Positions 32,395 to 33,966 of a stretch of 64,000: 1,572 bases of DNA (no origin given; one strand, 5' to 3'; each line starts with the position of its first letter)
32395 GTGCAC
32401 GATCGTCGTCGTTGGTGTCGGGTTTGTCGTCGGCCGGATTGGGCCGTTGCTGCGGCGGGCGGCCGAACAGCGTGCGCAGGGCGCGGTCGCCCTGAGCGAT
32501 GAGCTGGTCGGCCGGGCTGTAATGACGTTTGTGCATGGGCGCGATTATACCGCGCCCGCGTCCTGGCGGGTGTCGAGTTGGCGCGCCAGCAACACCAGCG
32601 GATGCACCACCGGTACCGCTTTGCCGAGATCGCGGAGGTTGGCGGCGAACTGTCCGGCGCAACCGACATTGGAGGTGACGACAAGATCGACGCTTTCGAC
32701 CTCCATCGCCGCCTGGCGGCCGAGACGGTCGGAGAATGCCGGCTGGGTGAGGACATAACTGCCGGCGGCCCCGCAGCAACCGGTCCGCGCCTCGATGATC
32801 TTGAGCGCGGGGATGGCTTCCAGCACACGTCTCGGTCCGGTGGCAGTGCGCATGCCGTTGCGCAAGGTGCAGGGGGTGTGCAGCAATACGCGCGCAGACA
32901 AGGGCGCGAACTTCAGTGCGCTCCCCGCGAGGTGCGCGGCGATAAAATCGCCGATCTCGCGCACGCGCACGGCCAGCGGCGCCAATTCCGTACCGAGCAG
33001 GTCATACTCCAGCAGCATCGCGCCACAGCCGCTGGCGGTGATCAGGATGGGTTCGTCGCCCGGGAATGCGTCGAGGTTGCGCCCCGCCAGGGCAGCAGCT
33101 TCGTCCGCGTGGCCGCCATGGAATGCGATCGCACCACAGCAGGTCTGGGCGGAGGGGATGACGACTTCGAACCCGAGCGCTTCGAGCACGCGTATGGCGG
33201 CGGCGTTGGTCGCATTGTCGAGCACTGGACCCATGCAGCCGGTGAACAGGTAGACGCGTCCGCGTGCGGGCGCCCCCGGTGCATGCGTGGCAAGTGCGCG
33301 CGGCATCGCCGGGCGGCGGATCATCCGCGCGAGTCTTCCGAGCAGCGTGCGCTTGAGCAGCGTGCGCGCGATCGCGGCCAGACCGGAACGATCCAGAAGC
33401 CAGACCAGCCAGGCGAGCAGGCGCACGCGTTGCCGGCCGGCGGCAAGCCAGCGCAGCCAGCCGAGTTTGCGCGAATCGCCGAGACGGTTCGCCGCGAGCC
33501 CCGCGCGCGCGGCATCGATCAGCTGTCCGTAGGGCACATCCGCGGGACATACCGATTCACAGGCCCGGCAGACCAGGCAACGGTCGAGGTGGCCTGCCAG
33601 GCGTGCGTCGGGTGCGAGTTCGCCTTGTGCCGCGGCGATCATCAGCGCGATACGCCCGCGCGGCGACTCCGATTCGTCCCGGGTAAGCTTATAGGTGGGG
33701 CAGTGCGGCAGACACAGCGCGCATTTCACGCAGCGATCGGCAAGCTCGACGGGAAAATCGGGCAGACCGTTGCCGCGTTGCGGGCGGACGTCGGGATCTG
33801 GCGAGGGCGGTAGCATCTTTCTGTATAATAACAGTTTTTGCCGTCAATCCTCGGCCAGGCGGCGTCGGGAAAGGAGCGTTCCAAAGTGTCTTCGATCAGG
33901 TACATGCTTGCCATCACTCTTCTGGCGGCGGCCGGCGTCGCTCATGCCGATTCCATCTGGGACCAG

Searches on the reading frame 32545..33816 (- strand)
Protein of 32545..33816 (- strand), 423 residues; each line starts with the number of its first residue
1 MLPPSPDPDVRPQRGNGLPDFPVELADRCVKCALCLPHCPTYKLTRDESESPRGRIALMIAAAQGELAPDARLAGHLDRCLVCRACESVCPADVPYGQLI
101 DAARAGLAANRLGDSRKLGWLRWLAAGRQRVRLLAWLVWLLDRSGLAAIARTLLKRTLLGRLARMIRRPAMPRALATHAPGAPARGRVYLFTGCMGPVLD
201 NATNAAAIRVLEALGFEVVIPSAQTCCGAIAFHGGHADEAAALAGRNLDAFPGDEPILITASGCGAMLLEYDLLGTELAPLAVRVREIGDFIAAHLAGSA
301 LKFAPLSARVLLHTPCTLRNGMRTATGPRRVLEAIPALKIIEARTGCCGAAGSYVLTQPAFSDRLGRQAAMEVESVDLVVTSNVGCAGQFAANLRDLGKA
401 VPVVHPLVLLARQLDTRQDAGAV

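Call 46: search_protein_families(library=ncbifam, proteins=[window:32545-33816:-], max_evalue=1e-10)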
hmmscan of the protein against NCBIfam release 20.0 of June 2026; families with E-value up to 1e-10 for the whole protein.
window:32545-33816:- (423 aa): 6 families
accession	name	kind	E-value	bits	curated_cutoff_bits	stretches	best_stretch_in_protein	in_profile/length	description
NF008434.0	PRK11274.1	equivalog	2.3e-65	221.1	333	1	26-413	22-406/409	glycolate oxidase subunit GlcF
NF008369.0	PRK11168.1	equivalog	3.4e-38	131.6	278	1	26-415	10-400/401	anaerobic glycerol-3-phosphate dehydrogenase subunit C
NF004898.0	PRK06259.1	equivalog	2.7e-36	125.3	385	1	181-402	257-476/488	fumarate reductase (CoM/CoB) subunit TfrB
NF045670.1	quin_L_LdhH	equivalog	3.2e-33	114.9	800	1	27-410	304-705/706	L-lactate dehydrogenase (quinone) large subunit LdhH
TIGR03379.1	glycerol3P_GlpC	equivalog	4.9e-25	88.1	279.9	1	187-414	163-396/397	anaerobic glycerol-3-phosphate dehydrogenase subunit GlpC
NF045663.1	diclust_near_Sec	equivalog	1.3e-12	46.6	530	0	175-392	410-620/759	pyridine nucleotide-disulfide oxidoreductase/dicluster-binding protein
